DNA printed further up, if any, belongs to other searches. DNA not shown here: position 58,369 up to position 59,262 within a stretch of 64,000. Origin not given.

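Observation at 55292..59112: A 1039-aa sequon-rich surface protein convergent with the glycan locus, paired divergently with a tandem-wHTH protein: candidate glycoprotein substrate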

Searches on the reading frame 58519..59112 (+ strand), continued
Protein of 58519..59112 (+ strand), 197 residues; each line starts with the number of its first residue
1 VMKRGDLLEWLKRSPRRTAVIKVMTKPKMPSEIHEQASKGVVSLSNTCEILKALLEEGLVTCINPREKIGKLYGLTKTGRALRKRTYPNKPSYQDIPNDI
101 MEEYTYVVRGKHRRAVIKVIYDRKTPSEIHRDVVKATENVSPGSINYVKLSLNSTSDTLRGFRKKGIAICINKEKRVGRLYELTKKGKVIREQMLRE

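Call 63: find_encoding_contigs(protein=P0010, flank=8000, max_places=1)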
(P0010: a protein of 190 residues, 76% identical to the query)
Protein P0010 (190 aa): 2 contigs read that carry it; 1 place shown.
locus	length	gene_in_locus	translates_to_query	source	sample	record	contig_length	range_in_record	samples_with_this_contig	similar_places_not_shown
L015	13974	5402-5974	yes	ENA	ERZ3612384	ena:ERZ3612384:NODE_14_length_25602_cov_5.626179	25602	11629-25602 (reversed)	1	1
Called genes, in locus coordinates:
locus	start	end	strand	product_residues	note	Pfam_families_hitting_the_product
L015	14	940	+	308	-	-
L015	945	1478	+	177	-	-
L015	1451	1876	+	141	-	-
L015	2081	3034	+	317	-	PF03372:Exo_endo_phos (weak), PF19580:Exo_endo_phos_3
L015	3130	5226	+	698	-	-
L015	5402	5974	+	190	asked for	-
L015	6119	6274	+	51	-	-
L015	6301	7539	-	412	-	PF00589:Phage_integrase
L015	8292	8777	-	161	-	-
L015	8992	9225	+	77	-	-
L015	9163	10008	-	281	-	-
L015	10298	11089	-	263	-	PF18928:DUF5677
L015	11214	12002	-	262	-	PF00561:Abhydrolase_1, PF12146:Hydrolase_4, PF12697:Abhydrolase_6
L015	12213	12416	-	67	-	-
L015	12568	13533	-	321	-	-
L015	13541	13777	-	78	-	-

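Call 64: find_encoding_contigs(protein=P0013, flank=8000, max_places=1)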
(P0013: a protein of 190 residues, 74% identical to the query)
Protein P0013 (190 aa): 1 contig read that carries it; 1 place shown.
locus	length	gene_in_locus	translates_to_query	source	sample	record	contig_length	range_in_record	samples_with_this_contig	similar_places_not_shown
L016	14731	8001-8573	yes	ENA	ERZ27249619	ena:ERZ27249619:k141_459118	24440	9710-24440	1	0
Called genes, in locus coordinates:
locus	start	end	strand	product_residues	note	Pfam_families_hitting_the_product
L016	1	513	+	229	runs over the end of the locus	-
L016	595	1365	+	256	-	PF12895:ANAPC3 (weak), PF13525:YfiO (weak), PF00515:TPR_1 (faint), PF07719:TPR_2 (faint), PF13174:TPR_6 (faint), PF13181:TPR_8 (faint), PF13432:TPR_16 (weak), PF03544:TonB_C, +1 more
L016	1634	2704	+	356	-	PF00089:Trypsin, PF13365:Trypsin_2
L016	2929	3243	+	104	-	-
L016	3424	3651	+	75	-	-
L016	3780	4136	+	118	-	-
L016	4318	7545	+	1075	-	PF20473:MmeI_Mtase, PF07669:Eco57I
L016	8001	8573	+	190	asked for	PF14947:HTH_45 (faint)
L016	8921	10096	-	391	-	PF00589:Phage_integrase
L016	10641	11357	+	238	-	-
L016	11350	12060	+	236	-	-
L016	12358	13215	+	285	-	PF02811:PHP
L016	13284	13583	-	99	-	-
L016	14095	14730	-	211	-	?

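Call 85: find_related_loci(query=A1, collection=metagenome_contigs, flank=10000)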
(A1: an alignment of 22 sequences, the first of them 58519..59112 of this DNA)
Query A1 (197 aa) in metagenome_contigs; peptide patterns used: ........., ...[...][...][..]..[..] (x = any residue, [..] = any of these).
106 stretches matched a pattern; 26 encode a relative of the query (tblastn E <= 1e-3); 25 distinct loci.
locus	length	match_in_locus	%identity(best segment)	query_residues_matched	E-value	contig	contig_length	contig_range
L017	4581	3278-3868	75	1-197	5e-104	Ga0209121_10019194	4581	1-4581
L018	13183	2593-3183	77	1-197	3e-102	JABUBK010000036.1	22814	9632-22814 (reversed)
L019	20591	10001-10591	76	1-197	4e-101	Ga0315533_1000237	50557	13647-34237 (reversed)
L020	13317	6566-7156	75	1-197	1e-100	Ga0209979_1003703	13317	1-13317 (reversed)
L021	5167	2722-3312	76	1-197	1e-100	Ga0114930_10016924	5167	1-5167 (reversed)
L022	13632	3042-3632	76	1-197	9e-101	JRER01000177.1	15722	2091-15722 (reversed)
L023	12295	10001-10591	75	1-197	1e-100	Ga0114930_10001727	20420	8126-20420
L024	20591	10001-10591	73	1-197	2e-100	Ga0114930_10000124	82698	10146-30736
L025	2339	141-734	78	1-197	3e-104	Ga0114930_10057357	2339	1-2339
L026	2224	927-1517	61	1-197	9e-85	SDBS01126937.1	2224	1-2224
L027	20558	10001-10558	68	6-197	4e-82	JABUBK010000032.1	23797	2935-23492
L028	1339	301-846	67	10-197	9e-87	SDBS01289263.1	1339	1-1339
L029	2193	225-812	62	1-196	3e-83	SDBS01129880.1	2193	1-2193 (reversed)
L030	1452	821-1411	62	1-197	1e-85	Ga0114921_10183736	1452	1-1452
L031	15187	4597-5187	62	1-197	2e-79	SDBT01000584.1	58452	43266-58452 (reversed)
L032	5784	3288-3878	61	1-197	4e-79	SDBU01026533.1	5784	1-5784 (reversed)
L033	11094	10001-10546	66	10-197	4e-78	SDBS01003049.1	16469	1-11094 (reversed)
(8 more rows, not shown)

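Call 88: search_protein_families(library=pfam, proteins=[L009:1701-2573:-, L017:2495-3028:-, L021:406-2583:+, L022:2292-2702:+, L024:9176-9670:+, L024:7433-8644:+, L033:7608-9677:-, L033:5075-7597:-, L032:1836-3083:+, L032:159-1664:+], max_evalue=0.001)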
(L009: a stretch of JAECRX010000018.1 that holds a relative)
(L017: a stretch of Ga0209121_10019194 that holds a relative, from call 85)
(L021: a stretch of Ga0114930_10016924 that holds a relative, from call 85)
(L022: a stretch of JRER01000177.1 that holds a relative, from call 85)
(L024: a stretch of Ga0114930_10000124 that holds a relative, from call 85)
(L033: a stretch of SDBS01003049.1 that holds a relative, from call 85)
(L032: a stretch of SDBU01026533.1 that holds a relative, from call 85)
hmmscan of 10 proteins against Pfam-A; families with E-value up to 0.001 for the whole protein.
L009:1701-2573:- (291 aa): 19 families
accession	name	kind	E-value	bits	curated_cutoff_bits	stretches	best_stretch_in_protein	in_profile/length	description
PF13181.12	TPR_8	-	2.6e-23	80.6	25.7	3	140-167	5-32/34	Tetratricopeptide repeat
PF07719.23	TPR_2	-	6.1e-22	76.3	27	1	140-166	5-31/34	Tetratricopeptide repeat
PF00515.34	TPR_1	-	9.5e-21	73.1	27.8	2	34-67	1-34/34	Tetratricopeptide repeat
PF13431.12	TPR_17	-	3.9e-20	70.8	24.4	1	22-54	1-33/34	Tetratricopeptide repeat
PF13424.12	TPR_12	-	1.4e-19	70.5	30.1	2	68-131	3-74/77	Tetratricopeptide repeat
PF14559.12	TPR_19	-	3.3e-19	69.4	25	1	13-54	4-45/68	Tetratricopeptide repeat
PF13414.12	TPR_11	-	3.2e-16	59.2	26.8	1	44-82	4-42/42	TPR repeat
PF13174.12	TPR_6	-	6.7e-13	48.8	26.3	1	35-65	1-31/33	Tetratricopeptide repeat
PF13428.12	TPR_14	-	1.4e-12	47.4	23.5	0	69-110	2-43/44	Tetratricopeptide repeat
PF13432.12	TPR_16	-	1.7e-12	47.9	32.7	1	5-55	2-52/65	Tetratricopeptide repeat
PF13176.12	TPR_7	-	5.5e-11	42.1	27.9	0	140-166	3-29/36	Tetratricopeptide repeat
PF13374.12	TPR_10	-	1.1e-09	38.5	27.5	0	7-26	9-28/42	Tetratricopeptide repeat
PF12895.13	ANAPC3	-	4.2e-07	30.6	27.2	0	14-87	3-75/82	Anaphase-promoting complex, cyclosome, subunit 3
PF13371.12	TPR_9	-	1.3e-06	28.7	35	0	11-72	6-67/73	Tetratricopeptide repeat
PF25063.1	ARM_TT21_C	-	3.3e-05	24.3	35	1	12-181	33-207/209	Tetratricopeptide repeat protein 21 C-terminal ARM domain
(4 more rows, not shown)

L017:2495-3028:- (178 aa): 3 families
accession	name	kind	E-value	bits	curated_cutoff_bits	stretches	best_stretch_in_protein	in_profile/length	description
PF01381.28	HTH_3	-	9.2e-11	42.1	23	1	9-65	1-55/55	Helix-turn-helix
PF13560.12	HTH_31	-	5.7e-07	30.2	27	1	4-57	1-53/64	Helix-turn-helix domain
PF12844.13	HTH_19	-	2e-05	24.8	30.2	1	6-67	1-60/64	Helix-turn-helix domain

L021:406-2583:+ (726 aa): 3 families
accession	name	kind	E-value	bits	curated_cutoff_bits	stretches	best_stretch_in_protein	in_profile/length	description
PF07669.17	Eco57I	-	1.3e-29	103.9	25.3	1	4-259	2-171/171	Eco57I restriction-modification methylase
PF12950.13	TaqI_C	-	8.5e-11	42.6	26.5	1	375-488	2-118/118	TaqI-like C-terminal specificity domain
PF02384.22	N6_Mtase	-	0.00016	21.6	20.4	0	154-261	117-220/311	N-6 DNA Methylase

L022:2292-2702:+ (137 aa): 0 families

L024:9176-9670:+ (165 aa): 1 family
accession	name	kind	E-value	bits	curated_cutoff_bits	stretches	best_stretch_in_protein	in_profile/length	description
PF08308.17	PEGA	-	1.2e-12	47.9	20.8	1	97-163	4-70/71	PEGA domain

L024:7433-8644:+ (404 aa): 1 family
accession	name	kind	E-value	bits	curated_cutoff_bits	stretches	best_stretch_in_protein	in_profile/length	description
PF17957.7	Big_7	-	9.5e-06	26.6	24.1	1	329-381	18-70/70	Bacterial Ig domain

L033:7608-9677:- (690 aa): 2 families
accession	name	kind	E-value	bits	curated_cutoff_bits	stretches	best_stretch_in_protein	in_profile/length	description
PF01555.25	N6_N4_Mtase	-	1.2e-37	130.5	26.7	1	101-396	1-220/221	DNA methylase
PF03602.21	Cons_hypoth95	-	0.00039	20.6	24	0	86-114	99-127/182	Conserved hypothetical protein 95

L033:5075-7597:- (841 aa): 2 families
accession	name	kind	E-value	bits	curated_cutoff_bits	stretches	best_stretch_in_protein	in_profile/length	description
PF04851.21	ResIII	-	4.4e-18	66.2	22.5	1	41-251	5-162/164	Type III restriction enzyme, res subunit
PF18766.7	SWI2_SNF2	-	2.1e-09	37.8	26.7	1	97-306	19-216/221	SWI2/SNF2 ATPase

L032:1836-3083:+ (416 aa): 0 families

L032:159-1664:+ (502 aa): 1 family
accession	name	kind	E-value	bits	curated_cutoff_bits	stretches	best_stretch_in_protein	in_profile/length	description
PF01555.25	N6_N4_Mtase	-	0.00023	21.6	26.7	1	19-125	1-83/221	DNA methylase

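Call 89: search_protein_families(library=padloc, proteins=[L004:8741-9889:+, L015:3130-5223:+, L021:406-2583:+, L033:7608-9677:-, L033:5075-7597:-, L032:1836-3083:+, window:58519-59112:+], max_evalue=0.001)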
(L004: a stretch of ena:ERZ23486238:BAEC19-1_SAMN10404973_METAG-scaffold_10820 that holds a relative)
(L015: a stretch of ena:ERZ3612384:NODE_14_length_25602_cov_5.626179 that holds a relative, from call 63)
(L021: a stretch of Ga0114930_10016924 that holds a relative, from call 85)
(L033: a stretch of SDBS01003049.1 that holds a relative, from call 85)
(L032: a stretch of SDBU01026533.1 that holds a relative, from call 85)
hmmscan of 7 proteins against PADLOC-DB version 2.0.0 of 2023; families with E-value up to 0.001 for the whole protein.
L004:8741-9889:+ (383 aa): 0 families

L015:3130-5223:+ (698 aa): 0 families

L021:406-2583:+ (726 aa): 31 families (the best 25 are shown)
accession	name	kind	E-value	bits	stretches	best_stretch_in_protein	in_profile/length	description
PDLC03612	REase_MTase_IIG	-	8.5e-35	118.2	2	112-394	758-1045/1247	Type IIG restriction enzyme-methyltransferase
PDLC03604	REase_MTase_IIG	-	7.3e-22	75.2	2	129-279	511-652/1011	Type IIG restriction enzyme-methyltransferase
PDLC03335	MTase_II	-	5.2e-16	56.4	1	158-294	191-324/607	Type II methyltransferase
PDLC03313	MTase_II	-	1e-15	55.3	1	160-285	142-264/563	Type II methyltransferase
PDLC03596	REase_MTase_IIG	-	8.6e-15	51.8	1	88-265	637-811/1148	Type IIG restriction enzyme-methyltransferase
PDLC03609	REase_MTase_IIG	-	1e-14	51.4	2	159-283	554-672/1066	Type IIG restriction enzyme-methyltransferase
PDLC03248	MTase_II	-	6.6e-14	49.5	1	160-332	83-254/521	Type II methyltransferase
PDLC02643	DrmMI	-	2.7e-13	46.7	1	109-223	826-931/1347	DrmMI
PDLC02521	PglX|PglXI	-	4.8e-13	46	1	160-255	479-569/1174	PglX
PDLC03629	REase_MTase_IIG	-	1.2e-12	44.5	1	159-339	567-750/1182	Type IIG restriction enzyme-methyltransferase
PDLC03267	MTase_II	-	1.6e-12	45.1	1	150-250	100-195/539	Type II methyltransferase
PDLC03282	MTase_II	-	6e-11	40.3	1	161-274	79-186/386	Type II methyltransferase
PDLC03235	MTase_II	-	6.1e-11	39.8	1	159-504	243-604/648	Type II methyltransferase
PDLC03293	MTase_II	-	1.6e-09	35.1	1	161-242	95-180/427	Type II methyltransferase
PDLC02644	DrmMI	-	1.6e-09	34.3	1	135-223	362-444/988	DrmMI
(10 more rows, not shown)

L033:7608-9677:- (690 aa): 49 families (the best 25 are shown)
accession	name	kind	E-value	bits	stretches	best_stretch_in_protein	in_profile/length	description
PDLC03354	MTase_II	-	7.1e-69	230.8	2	34-219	19-211/425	Type II methyltransferase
PDLC03638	MTase_III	-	3.6e-49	165.8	1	77-395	381-673/816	Type III methyltransferase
PDLC03636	MTase_III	-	6.4e-47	158.6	2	75-217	45-176/575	Type III methyltransferase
PDLC03644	MTase_III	-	2.4e-43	146.7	1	46-401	8-395/542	Type III methyltransferase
PDLC03635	MTase_III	-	6.6e-40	135.5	2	76-222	218-357/708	Type III methyltransferase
PDLC03633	MTase_III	-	3.5e-38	129.7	2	335-428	289-380/616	Type III methyltransferase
PDLC03339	MTase_II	-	4.3e-35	119.2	2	78-217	5-139/399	Type II methyltransferase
PDLC03300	MTase_II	-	2e-34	117.1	2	123-216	77-164/302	Type II methyltransferase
PDLC03634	MTase_III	-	5.1e-34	116.1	2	136-373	175-424/621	Type III methyltransferase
PDLC03371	MTase_II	-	7.9e-27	92.4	2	316-404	166-257/260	Type II methyltransferase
PDLC03641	MTase_III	-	5.2e-26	89.4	2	135-378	185-431/657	Type III methyltransferase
PDLC03632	MTase_III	-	2.1e-24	83.6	3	123-215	229-318/983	Type III methyltransferase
PDLC03642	MTase_III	-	4.9e-24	82.9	1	36-377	40-381/528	Type III methyltransferase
PDLC03640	MTase_III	-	1.6e-21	74.4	2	69-183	36-164/654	Type III methyltransferase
PDLC03637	MTase_III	-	7.9e-21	72.3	1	36-215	80-264/513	Type III methyltransferase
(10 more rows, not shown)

L033:5075-7597:- (841 aa): 3 families
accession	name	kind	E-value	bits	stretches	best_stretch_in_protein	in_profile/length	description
PDLC03648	REase_III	-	8.5e-12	42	1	253-425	173-356/871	Type III restriction enzyme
PDLC03647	REase_III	-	2.6e-09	33.8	1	375-430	504-557/989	Type III restriction enzyme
PDLC02707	PbeA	-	4.5e-07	26.8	1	99-285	271-456/672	PbeA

L032:1836-3083:+ (416 aa): 0 families

window:58519-59112:+ (197 aa): 1 family
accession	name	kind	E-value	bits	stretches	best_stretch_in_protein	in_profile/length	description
PDLC01879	CARF3--CARF_TM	-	1e-06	26.6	0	114-191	168-217/222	-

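Call 91: search_solved_structures(query=A1, max_evalue=1, show_alignments=1)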
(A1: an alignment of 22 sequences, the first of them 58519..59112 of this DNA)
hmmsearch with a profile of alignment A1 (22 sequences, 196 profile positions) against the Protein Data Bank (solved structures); distinct sequences matched with E-value up to 1: 10.
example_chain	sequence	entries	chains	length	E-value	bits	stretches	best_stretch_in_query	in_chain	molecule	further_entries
3vb2_A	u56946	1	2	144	0.0047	19.7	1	9-101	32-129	Multiple antibiotic resistance protein marR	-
4jba_A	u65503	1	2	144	0.011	18.6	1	9-101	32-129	Multiple antibiotic resistance protein MarR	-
3vod_A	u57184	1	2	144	0.014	18.1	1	9-102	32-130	Multiple antibiotic resistance protein marR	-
5h3r_A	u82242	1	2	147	0.015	18.1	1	9-102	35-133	Multiple antibiotic resistance protein MarR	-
1jgs_A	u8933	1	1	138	0.03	17.1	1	9-102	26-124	MULTIPLE ANTIBIOTIC RESISTANCE PROTEIN MARR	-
3voe_A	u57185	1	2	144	0.032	17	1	9-102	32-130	Multiple antibiotic resistance protein marR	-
3bja_A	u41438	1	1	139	0.036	16.8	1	17-86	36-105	Transcriptional regulator, MarR family, putative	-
6zu5_SZ0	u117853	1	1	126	0.06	16.1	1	82-185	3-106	eS25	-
2eth_A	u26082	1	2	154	0.11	15.2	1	27-98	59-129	transcriptional regulator, putative, Mar family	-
3e6m_A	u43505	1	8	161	0.82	12.4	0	36-84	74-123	MarR family Transcriptional regulator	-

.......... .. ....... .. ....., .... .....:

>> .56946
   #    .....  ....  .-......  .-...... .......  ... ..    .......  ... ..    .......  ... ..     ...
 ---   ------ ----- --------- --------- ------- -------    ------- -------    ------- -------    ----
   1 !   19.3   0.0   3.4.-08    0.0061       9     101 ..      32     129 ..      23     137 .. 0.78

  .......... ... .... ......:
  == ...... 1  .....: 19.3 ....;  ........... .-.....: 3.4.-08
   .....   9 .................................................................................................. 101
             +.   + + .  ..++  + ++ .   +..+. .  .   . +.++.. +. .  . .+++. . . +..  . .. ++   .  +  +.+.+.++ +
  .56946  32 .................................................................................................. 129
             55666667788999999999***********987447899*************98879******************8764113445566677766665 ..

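Call 92: search_protein_families(library=phrogs, proteins=[window:58519-59112:+], max_evalue=0.001)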
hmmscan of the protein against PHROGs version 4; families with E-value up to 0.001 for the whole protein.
window:58519-59112:+ (197 aa): 1 family
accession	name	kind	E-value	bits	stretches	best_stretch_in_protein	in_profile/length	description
phrog_2440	-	transcription regulation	0.0004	21.3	0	15-82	28-94/126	transcriptional regulator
